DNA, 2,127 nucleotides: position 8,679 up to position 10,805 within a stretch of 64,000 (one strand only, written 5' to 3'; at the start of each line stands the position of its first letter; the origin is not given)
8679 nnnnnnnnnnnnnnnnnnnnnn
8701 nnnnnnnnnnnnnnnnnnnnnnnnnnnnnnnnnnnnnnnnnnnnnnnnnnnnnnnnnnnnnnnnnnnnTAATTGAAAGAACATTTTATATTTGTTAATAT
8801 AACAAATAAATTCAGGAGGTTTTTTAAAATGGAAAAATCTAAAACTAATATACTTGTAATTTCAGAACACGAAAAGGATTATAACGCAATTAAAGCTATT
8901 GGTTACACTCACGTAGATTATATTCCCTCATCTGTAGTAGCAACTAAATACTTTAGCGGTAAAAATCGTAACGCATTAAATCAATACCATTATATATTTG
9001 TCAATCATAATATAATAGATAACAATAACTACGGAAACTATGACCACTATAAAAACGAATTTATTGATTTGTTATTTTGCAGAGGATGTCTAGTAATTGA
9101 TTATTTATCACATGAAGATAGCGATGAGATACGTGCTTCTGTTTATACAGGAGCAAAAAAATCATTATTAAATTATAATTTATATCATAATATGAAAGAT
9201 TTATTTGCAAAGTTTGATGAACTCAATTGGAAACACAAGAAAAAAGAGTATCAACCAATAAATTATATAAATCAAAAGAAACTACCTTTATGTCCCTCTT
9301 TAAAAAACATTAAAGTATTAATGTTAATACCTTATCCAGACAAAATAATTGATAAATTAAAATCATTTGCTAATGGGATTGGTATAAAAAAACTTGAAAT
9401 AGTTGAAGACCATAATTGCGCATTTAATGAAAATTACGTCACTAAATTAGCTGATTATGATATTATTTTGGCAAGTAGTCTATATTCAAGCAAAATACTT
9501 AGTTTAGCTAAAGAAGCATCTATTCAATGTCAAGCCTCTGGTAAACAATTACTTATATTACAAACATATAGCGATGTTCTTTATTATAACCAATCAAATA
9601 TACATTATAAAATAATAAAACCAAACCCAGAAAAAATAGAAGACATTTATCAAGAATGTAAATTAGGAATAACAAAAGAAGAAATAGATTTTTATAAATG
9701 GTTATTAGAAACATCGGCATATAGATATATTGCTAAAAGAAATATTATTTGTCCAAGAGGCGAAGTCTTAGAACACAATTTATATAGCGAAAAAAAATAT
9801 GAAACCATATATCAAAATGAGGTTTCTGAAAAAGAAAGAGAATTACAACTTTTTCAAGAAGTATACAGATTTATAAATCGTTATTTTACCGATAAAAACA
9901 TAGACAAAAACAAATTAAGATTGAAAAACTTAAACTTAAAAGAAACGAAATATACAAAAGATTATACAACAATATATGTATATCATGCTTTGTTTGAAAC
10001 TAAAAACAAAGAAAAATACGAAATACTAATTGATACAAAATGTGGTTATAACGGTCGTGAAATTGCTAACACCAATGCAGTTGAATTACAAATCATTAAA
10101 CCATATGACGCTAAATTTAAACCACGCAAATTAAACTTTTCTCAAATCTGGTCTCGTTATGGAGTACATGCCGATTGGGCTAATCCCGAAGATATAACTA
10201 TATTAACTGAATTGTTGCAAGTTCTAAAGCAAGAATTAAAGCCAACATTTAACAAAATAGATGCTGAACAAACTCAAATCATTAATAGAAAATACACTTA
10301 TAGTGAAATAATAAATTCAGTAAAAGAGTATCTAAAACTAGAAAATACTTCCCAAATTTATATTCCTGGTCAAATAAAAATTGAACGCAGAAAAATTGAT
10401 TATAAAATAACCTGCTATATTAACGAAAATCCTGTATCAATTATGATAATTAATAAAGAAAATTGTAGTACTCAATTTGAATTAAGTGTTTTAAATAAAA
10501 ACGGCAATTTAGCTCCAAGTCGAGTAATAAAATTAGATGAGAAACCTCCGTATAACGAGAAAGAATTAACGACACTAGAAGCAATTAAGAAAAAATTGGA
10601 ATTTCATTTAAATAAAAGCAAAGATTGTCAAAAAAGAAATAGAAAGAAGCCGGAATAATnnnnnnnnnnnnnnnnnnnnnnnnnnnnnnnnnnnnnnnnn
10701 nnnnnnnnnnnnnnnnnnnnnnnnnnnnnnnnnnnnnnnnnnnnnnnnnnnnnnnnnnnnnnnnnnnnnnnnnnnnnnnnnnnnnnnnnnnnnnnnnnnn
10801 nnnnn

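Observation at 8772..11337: Coupled 609-aa multi-domain protein plus CxxCxxCC (YkgJ-like) protein between dtd and the hisS T-box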

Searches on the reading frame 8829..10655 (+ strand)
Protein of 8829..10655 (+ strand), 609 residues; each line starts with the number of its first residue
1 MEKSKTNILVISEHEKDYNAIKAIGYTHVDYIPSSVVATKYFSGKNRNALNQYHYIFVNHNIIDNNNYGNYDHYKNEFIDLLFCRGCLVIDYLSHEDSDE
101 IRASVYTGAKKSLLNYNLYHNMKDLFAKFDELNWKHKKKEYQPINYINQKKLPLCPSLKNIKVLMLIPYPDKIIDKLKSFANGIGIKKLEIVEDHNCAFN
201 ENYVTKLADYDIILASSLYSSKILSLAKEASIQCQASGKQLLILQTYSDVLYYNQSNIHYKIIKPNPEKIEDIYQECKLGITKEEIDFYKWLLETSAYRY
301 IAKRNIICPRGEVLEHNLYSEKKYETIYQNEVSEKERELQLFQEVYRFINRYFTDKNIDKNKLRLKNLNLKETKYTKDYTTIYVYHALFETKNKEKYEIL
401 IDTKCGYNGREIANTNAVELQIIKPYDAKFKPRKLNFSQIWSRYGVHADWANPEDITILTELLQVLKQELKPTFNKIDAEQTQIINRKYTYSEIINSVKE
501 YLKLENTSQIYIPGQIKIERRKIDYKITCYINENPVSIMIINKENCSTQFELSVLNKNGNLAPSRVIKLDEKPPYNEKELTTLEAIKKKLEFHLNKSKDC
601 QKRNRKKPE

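Call 3: search_protein_families(library=pfam, proteins=[window:8829-10655:+], max_evalue=1)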
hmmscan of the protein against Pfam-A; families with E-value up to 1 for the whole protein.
window:8829-10655:+ (609 aa): 1 family
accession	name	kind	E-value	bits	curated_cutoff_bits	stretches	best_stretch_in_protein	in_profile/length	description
PF25248.1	Ig_CFAP65_8th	-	0.063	13.5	25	1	514-555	2-43/128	CFAP65, eight Ig-like domain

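Call 4: search_protein_families(library=ncbifam, proteins=[window:8829-10655:+], max_evalue=1)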
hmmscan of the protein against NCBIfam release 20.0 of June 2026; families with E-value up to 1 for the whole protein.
window:8829-10655:+ (609 aa): 2 families
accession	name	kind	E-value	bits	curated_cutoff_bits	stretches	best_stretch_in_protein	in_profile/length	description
NF003503.0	PRK05170.2-1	equivalog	0.0043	17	232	1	275-305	70-99/145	YcgN family cysteine cluster protein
TIGR00656.1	asp_kin_monofn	equivalog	0.13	11.2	402.25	1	480-558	243-317/407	aspartate kinase, monofunctional class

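Call 7: find_homologous_proteins(query=window:8829-10655:+)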
Query window:8829-10655:+: 8000 candidates shared short words with the query, none scored E <= 0.001.

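Call 29: search_protein_representatives(protein=window:8829-10655:+)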
Query: 609 residues. Proteins with E-value up to 0.001 (for the whole library): 88; up to 1e-10: 41; up to 1e-30: 2. The best 88 are listed.
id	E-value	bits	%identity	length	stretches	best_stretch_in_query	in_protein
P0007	1.3e-85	304.8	99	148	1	462-609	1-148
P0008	1.6e-69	251.6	94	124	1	1-124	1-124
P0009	5.2e-18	81.6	30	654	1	3-248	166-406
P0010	6.1e-18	81.4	32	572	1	3-294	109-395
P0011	9.0e-18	80.8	29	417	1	5-340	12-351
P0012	2.3e-17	79.5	33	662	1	5-249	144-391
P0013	2.7e-17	79.2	30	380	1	3-253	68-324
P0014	4.0e-17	78.7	29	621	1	3-337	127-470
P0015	1.6e-16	76.7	32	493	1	5-249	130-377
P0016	2.1e-16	76.3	33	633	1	5-250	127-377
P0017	3.3e-16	75.6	34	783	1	5-259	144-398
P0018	3.8e-16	75.4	32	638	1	4-248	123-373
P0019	6.9e-16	74.6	34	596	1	6-249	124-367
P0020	1.2e-15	73.8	29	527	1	5-248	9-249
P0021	3.0e-15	72.5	37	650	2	139-249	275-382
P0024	2.3e-14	69.6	32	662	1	6-252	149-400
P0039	2.2e-12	63.0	25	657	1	5-273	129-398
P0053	1.7e-10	56.8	30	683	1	5-256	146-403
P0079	6.1e-07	45.0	27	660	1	2-571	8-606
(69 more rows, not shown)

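Call 36: search_solved_structures(query=A2, max_evalue=1)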
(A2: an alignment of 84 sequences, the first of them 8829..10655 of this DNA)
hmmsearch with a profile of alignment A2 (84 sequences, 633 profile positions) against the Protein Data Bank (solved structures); distinct sequences matched with E-value up to 1: 1.
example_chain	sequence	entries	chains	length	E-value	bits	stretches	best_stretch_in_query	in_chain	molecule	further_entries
6pem_0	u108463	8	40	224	0.59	11.8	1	56-123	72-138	Surface presentation of antigens protein SpaP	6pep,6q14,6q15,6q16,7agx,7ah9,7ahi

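Call 40: search_protein_families(library=phrogs, proteins=[window:8829-10655:+, P0012, P0017, P0079], max_evalue=0.1)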
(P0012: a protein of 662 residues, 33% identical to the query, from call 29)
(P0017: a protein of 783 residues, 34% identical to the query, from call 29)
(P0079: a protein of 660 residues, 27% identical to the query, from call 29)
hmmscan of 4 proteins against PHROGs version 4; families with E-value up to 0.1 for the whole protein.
window:8829-10655:+ (609 aa): 1 family
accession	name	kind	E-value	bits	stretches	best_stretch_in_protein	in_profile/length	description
phrog_33999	-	unknown function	0.025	15.5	1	248-306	40-101/148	-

P0012 (662 aa): 0 families

P0017 (783 aa): 0 families

P0079 (660 aa): 0 families

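Call 41: search_protein_families(library=padloc, proteins=[window:8829-10655:+, P0012, P0017, P0079], max_evalue=0.1)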
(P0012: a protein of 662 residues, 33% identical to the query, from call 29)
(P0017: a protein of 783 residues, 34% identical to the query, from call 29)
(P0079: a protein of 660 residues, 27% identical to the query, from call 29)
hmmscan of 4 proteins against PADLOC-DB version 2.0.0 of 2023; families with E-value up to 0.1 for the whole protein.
window:8829-10655:+ (609 aa): 0 families

P0012 (662 aa): 0 families

P0017 (783 aa): 0 families

P0079 (660 aa): 0 families

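Call 42: find_homologous_proteins(query=A2)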
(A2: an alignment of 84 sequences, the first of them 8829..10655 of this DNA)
Query A2 (84 sequences): 8000 candidates shared short words with the query, none scored E <= 0.001.

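Call 44: find_encoding_contigs(protein=P0079, flank=10000, max_places=4)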
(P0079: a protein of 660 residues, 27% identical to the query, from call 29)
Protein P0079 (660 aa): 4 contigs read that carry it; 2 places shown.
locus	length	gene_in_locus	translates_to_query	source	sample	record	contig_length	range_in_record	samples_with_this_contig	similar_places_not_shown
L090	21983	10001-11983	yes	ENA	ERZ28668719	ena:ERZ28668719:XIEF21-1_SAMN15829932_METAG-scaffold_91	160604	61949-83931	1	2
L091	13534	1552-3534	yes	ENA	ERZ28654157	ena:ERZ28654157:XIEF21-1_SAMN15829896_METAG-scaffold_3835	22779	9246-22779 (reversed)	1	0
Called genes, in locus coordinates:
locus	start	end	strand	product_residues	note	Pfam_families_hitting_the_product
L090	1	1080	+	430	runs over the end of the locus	PF01554:MatE (weak), PF01943:Polysacc_synt, PF13440:Polysacc_synt_3 (faint), PF03023:MurJ (weak), PF01554:MatE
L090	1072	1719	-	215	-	PF04239:DUF421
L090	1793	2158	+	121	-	PF12670:DUF3792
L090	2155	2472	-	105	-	-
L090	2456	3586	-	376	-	PF01702:TGT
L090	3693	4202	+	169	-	-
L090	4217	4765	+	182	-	-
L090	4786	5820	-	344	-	PF02547:Queuosine_synth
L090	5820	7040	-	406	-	PF00464:SHMT, PF01212:Beta_elim_lyase (weak), PF00155:Aminotran_1_2, PF01041:DegT_DnrJ_EryC1 (weak)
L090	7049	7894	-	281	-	PF00763:THF_DHG_CYH, PF02882:THF_DHG_CYH_C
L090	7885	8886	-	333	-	PF05496:RuvB_N, PF07728:AAA_5, PF00004:AAA, PF17864:AAA_lid_4, PF05491:WHD_RuvB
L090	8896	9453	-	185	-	PF01330:RuvA_N, PF14520:HHH_5, PF07499:RuvA_C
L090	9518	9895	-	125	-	-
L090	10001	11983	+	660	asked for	-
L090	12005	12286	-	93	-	-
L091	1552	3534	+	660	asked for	-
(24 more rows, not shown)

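Call 45: find_encoding_contigs(protein=P0012, flank=8000, max_places=3)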
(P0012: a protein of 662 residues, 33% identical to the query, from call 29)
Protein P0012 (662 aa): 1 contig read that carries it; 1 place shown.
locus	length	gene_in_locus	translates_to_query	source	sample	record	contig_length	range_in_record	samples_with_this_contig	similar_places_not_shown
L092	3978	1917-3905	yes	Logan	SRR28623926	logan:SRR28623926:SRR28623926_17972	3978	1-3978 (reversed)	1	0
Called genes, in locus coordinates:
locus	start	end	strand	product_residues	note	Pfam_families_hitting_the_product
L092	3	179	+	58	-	?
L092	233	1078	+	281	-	-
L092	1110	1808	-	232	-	PF02517:Rce1-like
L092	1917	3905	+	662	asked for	-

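Call 46: find_encoding_contigs(protein=P0010, flank=8000, max_places=3)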
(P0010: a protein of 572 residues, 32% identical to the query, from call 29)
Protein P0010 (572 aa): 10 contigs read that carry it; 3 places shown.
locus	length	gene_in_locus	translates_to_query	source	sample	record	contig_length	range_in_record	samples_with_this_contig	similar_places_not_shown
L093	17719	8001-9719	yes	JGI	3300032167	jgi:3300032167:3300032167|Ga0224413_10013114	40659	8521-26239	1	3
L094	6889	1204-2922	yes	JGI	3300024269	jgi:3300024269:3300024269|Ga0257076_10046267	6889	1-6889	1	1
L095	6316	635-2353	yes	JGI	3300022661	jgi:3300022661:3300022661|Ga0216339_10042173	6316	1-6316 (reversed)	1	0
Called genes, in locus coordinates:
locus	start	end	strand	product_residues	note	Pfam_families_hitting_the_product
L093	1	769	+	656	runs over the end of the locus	PF00456:Transketolase_N, PF02779:Transket_pyr, PF02780:Transketolase_C (weak), PF22613:Transketolase_C_1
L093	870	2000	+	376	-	PF00266:Aminotran_5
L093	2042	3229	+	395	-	PF22025:ThiI_fer, PF02926:THUMP, PF02568:ThiI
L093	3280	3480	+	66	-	-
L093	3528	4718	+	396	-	PF00871:Acetate_kinase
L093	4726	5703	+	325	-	PF01368:DHH, PF02272:DHHA1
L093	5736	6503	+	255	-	PF21982:RecX_HTH1, PF02631:RecX_HTH2 (faint), PF21981:RecX_HTH3 (faint)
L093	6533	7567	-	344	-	PF13145:Rotamase_2 (weak), PF13616:Rotamase_3, PF00639:Rotamase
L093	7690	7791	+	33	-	-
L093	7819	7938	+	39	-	-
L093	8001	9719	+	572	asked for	-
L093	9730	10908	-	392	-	PF09587:PGA_cap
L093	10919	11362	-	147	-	PF11969:DcpS_C, PF01230:HIT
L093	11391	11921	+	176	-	PF10628:CotE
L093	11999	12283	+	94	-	PF00886:Ribosomal_S16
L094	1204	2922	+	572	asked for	-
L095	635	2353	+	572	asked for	-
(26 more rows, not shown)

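Call 47: find_encoding_contigs(protein=P0017, flank=8000, max_places=3)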
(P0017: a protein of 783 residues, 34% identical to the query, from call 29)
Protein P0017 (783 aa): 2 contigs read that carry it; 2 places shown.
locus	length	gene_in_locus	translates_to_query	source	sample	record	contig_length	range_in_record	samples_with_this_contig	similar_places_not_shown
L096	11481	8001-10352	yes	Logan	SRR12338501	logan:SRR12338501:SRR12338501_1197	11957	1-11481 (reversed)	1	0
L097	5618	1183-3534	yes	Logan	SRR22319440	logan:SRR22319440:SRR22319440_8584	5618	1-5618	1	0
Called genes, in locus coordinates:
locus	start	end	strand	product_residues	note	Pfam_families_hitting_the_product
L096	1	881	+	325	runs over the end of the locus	PF01210:NAD_Gly3P_dh_N, PF03807:F420_oxidored (weak), PF07479:NAD_Gly3P_dh_C, PF20618:GPD_NAD_C_bact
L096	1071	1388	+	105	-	PF01740:STAS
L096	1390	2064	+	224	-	PF04542:Sigma70_r2, PF01381:HTH_3 (faint), PF04545:Sigma70_r4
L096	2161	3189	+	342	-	-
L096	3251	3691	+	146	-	PF03862:SpoVAC_SpoVAEB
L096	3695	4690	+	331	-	PF07451:SpoVAD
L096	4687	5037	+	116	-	PF03862:SpoVAC_SpoVAEB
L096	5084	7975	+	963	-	PF04545:Sigma70_r4 (faint)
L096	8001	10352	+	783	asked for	-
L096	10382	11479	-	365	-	?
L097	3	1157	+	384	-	?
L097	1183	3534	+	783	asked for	-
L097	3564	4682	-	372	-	PF01467:CTP_transf_like (weak), PF05636:HIGH_NTase1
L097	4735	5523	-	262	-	-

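Call 52: predict_structure(alignment_id=A2)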
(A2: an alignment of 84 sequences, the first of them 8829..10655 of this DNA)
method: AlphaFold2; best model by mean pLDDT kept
length: 609 residues; sequences in the alignment: 84
mean_pLDDT: 81.5   pTM: 0.75
mean pLDDT of the five models: 81.5, 81.4, 78.8, 76.2, 74.3
residues with pLDDT >= 90: 225; 70-90: 268; 50-70: 83; < 50: 33
segments of 3 or more residues with pLDDT < 50: 406-416, 436-448, 607-609
pLDDT, mean of each block of 10 residues (from residue 1): 86 92 94 93 93 90 60 73 81 80 74 52 80 77 94 95 96 96 97 91 92 95 93 96 91 77 88 71 80 96 91 87 88 84 87 86 89 72 73 79 54 51 61 49 44 84 92 89 77 81 76 85 90 89 80 90 84 71 84 77 51
secondary structure, 60 per line:
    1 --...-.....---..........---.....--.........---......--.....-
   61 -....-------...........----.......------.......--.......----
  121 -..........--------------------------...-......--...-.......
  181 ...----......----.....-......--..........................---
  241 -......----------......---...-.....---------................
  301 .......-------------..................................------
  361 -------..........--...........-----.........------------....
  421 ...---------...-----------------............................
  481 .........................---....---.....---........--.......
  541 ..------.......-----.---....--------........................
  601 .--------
elements in order: E7-11 H15-24 E28-32 H35-43 H47-52 E55-59 H62-65 H73-83 E88-94 E101-107 E110-116 H122-131 E162-167 H174-183 E188-193 H198-202 H204-209 E212-216 H217-237 E242-247 E258-263 E271-275 H285-307 H321-354 E368-377 E380-390 E396-404 E417-423 E433-435 H453-505 E509-512 E516-520 E524-531 E534-542 E549-555 E565-568 H577-601

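Call 55: fold_search(model_id=the predicted structure, library=pdb)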
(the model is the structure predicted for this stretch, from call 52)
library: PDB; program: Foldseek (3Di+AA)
matches with E <= 10: 833; with E <= 0.001: 0
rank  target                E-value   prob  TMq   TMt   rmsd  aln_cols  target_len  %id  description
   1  5csl_A                3.1e-03  0.18  0.09  0.04  23.7       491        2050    8  Crystal structure of the 500 kD yeast acetyl-CoA carboxylase holoenzyme dimer (released 2015-10-28)
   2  5csl_B                4.8e-03  0.14  0.09  0.04  22.9       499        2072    7  Crystal structure of the 500 kD yeast acetyl-CoA carboxylase holoenzyme dimer (released 2015-10-28)
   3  8afg_B                8.7e-03  0.72  0.14  0.19  17.8       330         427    9  K352D oxalyl-CoA synthetase Pcs60p (released 2023-02-08)
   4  7mx5_B                9.7e-03  0.38  0.14  0.19  27.8       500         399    9  Crystal structure of TolB from Acinetobacter baumannii (released 2021-05-26)
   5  5csk_B                1.3e-02  0.12  0.09  0.04  23.6       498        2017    8  Crystal structure of yeast acetyl-CoA carboxylase, unbiotinylated (released 2015-10-28)
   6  5mu3_A                2.0e-02  0.30  0.09  0.19  20.5       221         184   11  Crystal structure of Ctf19-Mcm21 kinetochore assembly bound with Ctf19-Mcm21 binding motif of central kinetochore subu (released 2017-11-01)
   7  9g85_D                2.3e-02  0.54  0.12  0.15  18.2       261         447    7  Structure of Response regulator PleD in complex with c-diGMP and ppGpp (released 2025-08-06)
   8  5csa_A                2.5e-02  0.12  0.09  0.07  28.8       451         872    9  Crystal structure of domains BT-BCCP-AC1-AC5 of yeast acetyl-CoA carboxylase (released 2015-10-28)
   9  9g86_A                3.1e-02  0.28  0.10  0.12  18.6       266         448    7  Structure of Response regulator PleD in complex with c-diGMP and pppGpp (released 2025-08-06)
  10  5csk_A                3.8e-02  0.08  0.09  0.03  23.5       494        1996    7  Crystal structure of yeast acetyl-CoA carboxylase, unbiotinylated (released 2015-10-28)
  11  9mpy_B                4.8e-02  0.28  0.12  0.16  14.3       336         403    8  Structure of Saro_1862, a UPF0261 domain protein from Novosphingobium aromaticivorans with bound acetovanillone (released 2025-09-24)
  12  6g2h_D                5.0e-02  0.09  0.09  0.04  23.6       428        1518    8  Filament of acetyl-CoA carboxylase and BRCT domains of BRCA1 (ACC-BRCT) core at 4.6 A resolution (released 2018-06-13)
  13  7ena_q                5.9e-02  0.14  0.10  0.11  22.2       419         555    8  TFIID-based PIC-Mediator holo-complex in pre-assembled state (pre-hPIC-MED) (released 2021-05-26)
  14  2v0n_A                6.6e-02  0.44  0.12  0.16  17.1       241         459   10  ACTIVATED RESPONSE REGULATOR PLED IN COMPLEX WITH C-DIGMP AND GTP- ALPHA-S (released 2007-08-21)
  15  6qlf_P                6.6e-02  0.21  0.08  0.18  19.9       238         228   12  Structure of inner kinetochore CCAN complex with mask1 (released 2019-10-02)
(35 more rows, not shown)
